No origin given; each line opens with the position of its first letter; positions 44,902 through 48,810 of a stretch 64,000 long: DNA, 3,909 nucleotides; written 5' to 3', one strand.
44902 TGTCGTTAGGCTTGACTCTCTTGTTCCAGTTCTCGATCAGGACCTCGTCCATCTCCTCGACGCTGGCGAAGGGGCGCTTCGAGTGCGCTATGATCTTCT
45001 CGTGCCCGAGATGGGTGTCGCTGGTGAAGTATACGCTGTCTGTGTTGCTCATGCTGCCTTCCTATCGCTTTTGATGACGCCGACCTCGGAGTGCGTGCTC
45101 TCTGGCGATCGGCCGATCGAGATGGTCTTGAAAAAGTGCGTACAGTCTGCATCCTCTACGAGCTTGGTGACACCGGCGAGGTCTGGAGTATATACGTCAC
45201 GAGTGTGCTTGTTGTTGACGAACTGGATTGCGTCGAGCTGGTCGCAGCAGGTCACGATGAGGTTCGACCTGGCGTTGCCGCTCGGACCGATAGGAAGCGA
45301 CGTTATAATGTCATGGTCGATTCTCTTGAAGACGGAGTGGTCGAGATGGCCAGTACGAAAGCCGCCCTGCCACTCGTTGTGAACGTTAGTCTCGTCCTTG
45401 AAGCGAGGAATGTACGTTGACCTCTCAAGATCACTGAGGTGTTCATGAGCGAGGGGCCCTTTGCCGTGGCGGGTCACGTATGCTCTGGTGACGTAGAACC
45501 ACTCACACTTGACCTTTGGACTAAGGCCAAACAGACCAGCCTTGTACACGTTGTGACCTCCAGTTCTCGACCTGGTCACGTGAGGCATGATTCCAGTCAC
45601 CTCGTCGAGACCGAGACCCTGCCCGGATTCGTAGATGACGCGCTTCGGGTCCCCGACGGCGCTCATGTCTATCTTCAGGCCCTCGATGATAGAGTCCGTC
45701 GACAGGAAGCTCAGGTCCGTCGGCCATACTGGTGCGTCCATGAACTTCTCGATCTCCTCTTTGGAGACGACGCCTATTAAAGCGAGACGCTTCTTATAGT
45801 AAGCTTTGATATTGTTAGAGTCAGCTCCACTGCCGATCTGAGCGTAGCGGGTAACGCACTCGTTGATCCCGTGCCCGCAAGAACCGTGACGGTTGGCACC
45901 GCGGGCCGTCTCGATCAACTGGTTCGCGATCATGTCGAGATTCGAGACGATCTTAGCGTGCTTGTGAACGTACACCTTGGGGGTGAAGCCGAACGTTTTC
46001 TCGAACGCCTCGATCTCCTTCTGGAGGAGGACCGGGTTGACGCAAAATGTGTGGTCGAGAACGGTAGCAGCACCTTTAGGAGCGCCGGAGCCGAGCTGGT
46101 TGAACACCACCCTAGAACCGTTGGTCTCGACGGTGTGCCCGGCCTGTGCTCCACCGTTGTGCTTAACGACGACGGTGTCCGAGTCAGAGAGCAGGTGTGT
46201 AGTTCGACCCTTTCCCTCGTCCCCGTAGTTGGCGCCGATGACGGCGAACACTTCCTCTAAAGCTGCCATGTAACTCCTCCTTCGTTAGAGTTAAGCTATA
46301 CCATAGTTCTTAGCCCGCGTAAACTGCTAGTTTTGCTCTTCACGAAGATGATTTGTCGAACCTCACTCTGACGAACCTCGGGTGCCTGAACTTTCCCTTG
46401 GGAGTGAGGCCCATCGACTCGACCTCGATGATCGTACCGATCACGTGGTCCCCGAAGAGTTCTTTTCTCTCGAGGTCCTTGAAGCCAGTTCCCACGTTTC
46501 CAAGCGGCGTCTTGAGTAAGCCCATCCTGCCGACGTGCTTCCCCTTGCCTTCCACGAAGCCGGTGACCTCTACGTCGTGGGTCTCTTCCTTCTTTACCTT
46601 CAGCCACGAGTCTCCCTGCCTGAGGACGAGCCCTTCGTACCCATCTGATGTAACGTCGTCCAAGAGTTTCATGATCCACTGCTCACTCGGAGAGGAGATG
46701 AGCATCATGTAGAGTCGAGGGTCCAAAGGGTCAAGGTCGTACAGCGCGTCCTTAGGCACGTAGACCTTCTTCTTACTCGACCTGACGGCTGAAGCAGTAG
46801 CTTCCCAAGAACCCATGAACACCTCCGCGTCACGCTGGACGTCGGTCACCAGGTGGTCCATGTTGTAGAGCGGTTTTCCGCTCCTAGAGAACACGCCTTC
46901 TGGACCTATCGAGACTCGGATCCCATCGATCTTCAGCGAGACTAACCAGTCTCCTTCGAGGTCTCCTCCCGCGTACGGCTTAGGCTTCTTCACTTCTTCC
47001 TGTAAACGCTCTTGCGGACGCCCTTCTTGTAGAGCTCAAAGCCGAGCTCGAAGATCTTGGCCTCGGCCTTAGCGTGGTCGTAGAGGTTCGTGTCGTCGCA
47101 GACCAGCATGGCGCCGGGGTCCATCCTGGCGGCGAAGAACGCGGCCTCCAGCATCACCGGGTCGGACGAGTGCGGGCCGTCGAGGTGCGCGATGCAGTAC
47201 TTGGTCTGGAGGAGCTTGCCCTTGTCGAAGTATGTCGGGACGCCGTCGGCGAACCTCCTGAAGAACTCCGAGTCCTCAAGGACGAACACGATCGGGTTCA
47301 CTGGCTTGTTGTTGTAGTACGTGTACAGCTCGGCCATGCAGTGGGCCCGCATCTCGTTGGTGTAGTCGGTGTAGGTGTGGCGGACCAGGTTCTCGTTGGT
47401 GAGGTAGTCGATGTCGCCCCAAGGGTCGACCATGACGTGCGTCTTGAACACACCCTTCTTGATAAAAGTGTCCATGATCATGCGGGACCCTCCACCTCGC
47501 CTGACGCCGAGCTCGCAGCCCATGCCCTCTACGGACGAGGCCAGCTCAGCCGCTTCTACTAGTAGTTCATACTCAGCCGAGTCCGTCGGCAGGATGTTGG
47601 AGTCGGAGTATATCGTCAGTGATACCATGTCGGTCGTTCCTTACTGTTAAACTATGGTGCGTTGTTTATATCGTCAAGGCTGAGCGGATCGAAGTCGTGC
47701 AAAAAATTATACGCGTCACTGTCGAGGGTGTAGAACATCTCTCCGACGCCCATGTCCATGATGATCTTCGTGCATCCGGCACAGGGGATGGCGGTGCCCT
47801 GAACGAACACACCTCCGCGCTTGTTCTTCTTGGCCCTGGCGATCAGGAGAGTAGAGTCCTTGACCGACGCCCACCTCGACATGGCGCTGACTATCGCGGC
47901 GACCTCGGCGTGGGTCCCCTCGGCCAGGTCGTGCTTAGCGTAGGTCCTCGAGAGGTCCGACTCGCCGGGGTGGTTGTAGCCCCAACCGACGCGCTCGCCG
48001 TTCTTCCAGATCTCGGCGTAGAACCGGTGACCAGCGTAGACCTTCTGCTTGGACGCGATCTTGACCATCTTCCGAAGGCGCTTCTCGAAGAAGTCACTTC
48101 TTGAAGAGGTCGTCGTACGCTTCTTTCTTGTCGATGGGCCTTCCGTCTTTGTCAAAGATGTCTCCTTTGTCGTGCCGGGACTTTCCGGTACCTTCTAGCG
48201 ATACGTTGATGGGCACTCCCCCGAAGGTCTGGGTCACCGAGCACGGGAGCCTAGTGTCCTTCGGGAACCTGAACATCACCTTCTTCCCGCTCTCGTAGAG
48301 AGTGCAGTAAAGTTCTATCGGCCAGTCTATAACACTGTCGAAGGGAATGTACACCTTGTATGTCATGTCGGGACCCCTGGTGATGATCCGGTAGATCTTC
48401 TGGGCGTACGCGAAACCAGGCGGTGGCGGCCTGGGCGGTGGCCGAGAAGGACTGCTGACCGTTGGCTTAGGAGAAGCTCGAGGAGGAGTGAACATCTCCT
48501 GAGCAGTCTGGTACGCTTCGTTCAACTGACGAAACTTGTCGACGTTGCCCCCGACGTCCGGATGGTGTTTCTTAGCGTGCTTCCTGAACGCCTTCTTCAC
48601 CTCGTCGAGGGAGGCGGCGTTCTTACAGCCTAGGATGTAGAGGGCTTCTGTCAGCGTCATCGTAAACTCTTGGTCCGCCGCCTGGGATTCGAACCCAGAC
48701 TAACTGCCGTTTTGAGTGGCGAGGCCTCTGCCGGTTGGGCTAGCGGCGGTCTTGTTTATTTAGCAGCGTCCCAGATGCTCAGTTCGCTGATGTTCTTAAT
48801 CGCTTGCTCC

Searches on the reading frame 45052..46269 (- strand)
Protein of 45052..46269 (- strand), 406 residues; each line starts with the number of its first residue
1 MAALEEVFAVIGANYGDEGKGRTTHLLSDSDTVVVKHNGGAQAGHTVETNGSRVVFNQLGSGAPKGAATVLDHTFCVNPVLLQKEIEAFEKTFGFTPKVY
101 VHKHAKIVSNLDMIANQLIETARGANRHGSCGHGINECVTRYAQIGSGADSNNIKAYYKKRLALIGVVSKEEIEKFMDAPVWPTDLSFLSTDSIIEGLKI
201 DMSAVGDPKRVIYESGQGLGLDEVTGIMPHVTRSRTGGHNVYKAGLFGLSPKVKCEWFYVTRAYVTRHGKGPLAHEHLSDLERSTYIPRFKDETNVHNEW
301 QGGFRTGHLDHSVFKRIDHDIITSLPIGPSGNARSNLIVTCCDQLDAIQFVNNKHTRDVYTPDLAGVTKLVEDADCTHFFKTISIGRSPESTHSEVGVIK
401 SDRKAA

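Call 10: search_protein_families(library=pfam, proteins=[window:45052-46269:-], max_evalue=0.001)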
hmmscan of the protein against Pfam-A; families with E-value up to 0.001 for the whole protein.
window:45052-46269:- (406 aa): 1 family
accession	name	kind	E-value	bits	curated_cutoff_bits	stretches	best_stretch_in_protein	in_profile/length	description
PF00709.27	Adenylsucc_synt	-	4.7e-38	131.5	27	1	9-315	1-310/416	Adenylosuccinate synthetase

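Call 74: search_solved_structures(query=window:45052-46269:-, max_evalue=0.001)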
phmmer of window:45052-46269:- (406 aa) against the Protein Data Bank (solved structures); distinct sequences matched with E-value up to 0.001: 22.
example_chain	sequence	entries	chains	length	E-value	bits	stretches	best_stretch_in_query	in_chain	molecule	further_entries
6jrq_A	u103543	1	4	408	1.1e-19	73.8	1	8-280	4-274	Adenylosuccinate synthetase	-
1kjx_A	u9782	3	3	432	4e-19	71.9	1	9-278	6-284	Adenylosuccinate Synthetase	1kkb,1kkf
1ade_A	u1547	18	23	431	4.2e-19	71.8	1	9-278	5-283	ADENYLOSUCCINATE SYNTHETASE | PROTEIN (ADENYLOSUCCINATE SYNTHETASE)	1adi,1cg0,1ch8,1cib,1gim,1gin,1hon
1cg4_A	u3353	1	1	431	4.4e-19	71.7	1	9-278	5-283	PROTEIN (ADENYLOSUCCINATE SYNTHETASE)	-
1cg3_A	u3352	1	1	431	6.5e-19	71.2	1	9-278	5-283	PROTEIN (ADENYLOSUCCINATE SYNTHETASE)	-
1cg1_A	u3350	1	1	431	1.5e-18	70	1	9-278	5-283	PROTEIN (ADENYLOSUCCINATE SYNTHETASE)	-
3hid_A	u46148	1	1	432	2e-18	69.6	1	9-287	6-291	Adenylosuccinate synthetase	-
1p9b_A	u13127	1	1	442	1.4e-17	66.8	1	7-281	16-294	Adenylosuccinate Synthetase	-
4m0g_A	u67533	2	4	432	4.3e-17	65.2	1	9-276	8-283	Adenylosuccinate synthetase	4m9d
6bs7_A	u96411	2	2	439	1.3e-16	63.7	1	9-282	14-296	Adenylosuccinate synthetase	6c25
3ue9_A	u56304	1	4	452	1.2e-15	60.4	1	9-137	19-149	Adenylosuccinate synthetase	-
3r7t_A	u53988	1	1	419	1.3e-15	60.3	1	5-276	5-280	Adenylosuccinate synthetase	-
1dj2_A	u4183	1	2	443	3.7e-14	55.6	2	3-112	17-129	ADENYLOSUCCINATE SYNTHETASE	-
1dj3_A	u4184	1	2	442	5.2e-13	51.8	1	2-140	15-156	ADENYLOSUCCINATE SYNTHETASE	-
5i33_A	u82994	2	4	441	1.4e-12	50.3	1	5-280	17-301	Adenylosuccinate synthetase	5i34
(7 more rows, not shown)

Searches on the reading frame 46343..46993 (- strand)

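Call 10: search_protein_families(library=pfam, proteins=[window:46343-46993:-], max_evalue=0.001)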
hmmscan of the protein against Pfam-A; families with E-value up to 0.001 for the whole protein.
window:46343-46993:- (217 aa): 2 families
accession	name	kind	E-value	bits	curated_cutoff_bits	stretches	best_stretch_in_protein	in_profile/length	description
PF14743.12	DNA_ligase_OB_2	-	1.8e-12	47.5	28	1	148-211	1-66/66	DNA ligase OB-like domain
PF04679.21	DNA_ligase_A_C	-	1.6e-06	28.9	27.5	0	188-214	68-94/94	ATP dependent DNA ligase C terminal region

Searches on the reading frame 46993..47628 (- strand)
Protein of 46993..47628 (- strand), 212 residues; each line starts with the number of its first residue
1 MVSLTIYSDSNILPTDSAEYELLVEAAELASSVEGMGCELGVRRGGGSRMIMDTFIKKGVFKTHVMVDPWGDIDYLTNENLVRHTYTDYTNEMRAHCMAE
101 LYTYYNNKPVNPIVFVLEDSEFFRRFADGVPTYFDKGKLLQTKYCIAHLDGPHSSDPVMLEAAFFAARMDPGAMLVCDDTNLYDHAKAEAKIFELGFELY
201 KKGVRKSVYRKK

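Call 10: search_protein_families(library=pfam, proteins=[window:46993-47628:-], max_evalue=0.001)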
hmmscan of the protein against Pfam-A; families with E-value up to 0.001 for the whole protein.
window:46993-47628:- (212 aa): 1 family
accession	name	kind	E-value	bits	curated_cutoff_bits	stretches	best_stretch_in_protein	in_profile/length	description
PF13578.12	Methyltransf_24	-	2.5e-06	28.7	26.3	1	39-180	2-105/105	Methyltransferase domain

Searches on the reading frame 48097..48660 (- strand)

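Call 28: search_protein_families(library=pfam, proteins=[window:48097-48660:-], max_evalue=0.001)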
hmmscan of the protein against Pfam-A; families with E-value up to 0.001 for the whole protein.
window:48097-48660:- (188 aa): 1 family
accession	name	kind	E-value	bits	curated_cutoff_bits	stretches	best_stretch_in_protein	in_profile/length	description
PF00226.36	DnaJ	-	5.8e-11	42.8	27.8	1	9-52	5-52/63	DnaJ domain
